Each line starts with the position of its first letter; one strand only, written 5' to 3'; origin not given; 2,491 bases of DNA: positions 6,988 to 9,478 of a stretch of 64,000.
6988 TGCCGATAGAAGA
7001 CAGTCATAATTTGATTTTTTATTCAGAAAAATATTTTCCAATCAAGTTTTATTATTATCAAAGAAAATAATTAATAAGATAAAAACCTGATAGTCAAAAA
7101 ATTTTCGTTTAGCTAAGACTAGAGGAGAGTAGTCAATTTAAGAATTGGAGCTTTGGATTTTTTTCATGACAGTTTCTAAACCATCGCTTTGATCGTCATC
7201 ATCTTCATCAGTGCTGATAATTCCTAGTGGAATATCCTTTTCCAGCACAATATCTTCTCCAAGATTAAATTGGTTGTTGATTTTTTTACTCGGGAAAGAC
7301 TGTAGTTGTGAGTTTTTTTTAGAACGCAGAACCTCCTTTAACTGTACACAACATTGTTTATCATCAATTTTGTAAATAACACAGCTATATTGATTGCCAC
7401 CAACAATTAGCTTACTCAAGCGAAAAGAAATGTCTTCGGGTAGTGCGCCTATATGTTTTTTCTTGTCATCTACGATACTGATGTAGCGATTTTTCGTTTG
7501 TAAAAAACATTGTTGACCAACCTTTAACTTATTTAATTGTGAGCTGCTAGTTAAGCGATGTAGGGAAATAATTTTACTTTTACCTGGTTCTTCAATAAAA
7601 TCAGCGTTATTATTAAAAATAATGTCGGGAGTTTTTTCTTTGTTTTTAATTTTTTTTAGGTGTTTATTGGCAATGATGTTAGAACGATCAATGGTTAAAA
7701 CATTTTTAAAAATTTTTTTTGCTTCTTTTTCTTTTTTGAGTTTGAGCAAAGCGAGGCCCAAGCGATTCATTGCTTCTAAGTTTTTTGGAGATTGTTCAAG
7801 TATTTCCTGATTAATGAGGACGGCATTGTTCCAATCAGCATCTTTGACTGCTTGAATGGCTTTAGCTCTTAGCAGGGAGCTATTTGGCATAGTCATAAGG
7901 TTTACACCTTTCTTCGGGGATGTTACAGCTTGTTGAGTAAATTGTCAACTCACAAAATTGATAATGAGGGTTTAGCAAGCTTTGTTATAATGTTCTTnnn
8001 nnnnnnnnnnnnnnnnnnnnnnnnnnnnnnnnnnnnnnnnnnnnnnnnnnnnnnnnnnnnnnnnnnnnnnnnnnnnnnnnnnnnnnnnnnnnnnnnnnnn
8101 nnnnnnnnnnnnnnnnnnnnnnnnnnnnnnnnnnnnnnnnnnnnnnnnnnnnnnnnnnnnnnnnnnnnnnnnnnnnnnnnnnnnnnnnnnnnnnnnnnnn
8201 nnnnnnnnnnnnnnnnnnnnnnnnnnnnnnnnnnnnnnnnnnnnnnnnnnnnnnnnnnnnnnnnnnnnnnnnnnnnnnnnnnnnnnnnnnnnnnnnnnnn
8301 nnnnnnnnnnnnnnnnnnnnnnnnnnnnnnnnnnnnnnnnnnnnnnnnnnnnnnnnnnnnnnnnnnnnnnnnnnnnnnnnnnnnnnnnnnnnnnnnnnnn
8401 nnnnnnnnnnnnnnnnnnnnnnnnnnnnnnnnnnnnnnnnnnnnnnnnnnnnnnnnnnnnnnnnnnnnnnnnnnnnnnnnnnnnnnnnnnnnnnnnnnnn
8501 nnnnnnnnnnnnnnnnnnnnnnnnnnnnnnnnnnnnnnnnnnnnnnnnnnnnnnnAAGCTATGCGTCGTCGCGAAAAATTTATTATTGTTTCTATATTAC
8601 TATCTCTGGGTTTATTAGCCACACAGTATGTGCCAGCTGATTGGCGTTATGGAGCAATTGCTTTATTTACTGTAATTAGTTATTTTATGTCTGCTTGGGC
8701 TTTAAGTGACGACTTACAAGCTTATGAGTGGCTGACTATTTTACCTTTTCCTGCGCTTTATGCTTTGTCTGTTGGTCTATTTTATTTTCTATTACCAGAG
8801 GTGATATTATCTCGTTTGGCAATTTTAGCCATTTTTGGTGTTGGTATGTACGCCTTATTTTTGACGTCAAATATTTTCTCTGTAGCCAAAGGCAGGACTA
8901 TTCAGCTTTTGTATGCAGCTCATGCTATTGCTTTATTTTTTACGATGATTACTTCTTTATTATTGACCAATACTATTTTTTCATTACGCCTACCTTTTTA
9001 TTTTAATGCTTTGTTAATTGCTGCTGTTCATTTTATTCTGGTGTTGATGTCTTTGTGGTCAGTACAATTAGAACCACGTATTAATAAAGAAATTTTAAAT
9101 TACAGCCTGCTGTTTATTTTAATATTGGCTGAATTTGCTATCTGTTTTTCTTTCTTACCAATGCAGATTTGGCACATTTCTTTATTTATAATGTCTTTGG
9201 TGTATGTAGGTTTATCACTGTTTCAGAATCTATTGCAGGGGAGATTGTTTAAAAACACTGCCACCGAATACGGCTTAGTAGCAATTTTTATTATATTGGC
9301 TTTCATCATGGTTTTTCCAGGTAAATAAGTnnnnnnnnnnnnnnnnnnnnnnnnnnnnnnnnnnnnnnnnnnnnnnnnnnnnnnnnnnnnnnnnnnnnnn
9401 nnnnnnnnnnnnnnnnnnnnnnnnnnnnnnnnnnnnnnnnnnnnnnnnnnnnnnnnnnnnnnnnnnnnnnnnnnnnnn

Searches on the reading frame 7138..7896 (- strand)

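Call 94: search_protein_families(library=pfam, max_evalue=0.001, proteins=[window:7138-7896:-])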
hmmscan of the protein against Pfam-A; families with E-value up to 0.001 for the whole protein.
window:7138-7896:- (252 aa): 3 families
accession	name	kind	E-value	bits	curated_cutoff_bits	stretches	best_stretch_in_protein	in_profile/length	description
PF13181.12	TPR_8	-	6.1e-05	23.3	25.7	1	41-73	2-34/34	Tetratricopeptide repeat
PF14559.12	TPR_19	-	0.00019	22.1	25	1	20-71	5-56/68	Tetratricopeptide repeat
PF00515.34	TPR_1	-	0.00046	20.3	27.8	1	41-73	2-34/34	Tetratricopeptide repeat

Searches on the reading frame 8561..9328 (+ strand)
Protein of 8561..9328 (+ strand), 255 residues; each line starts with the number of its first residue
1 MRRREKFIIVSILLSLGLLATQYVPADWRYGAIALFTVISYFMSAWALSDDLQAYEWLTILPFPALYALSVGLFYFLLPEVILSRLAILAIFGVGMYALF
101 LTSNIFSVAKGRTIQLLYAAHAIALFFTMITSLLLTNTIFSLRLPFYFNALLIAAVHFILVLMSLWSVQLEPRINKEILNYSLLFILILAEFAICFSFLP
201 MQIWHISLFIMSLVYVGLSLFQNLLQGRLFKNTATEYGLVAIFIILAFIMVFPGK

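Call 94: search_protein_families(library=pfam, max_evalue=0.001, proteins=[window:8561-9328:+])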
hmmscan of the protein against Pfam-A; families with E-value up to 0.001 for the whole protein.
window:8561-9328:+ (255 aa): 1 family
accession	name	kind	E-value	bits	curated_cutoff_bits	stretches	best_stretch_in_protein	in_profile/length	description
PF18900.5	DUF5656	-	0.00027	20.8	23.3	1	61-245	59-235/242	Protein of unknown function (DUF5656)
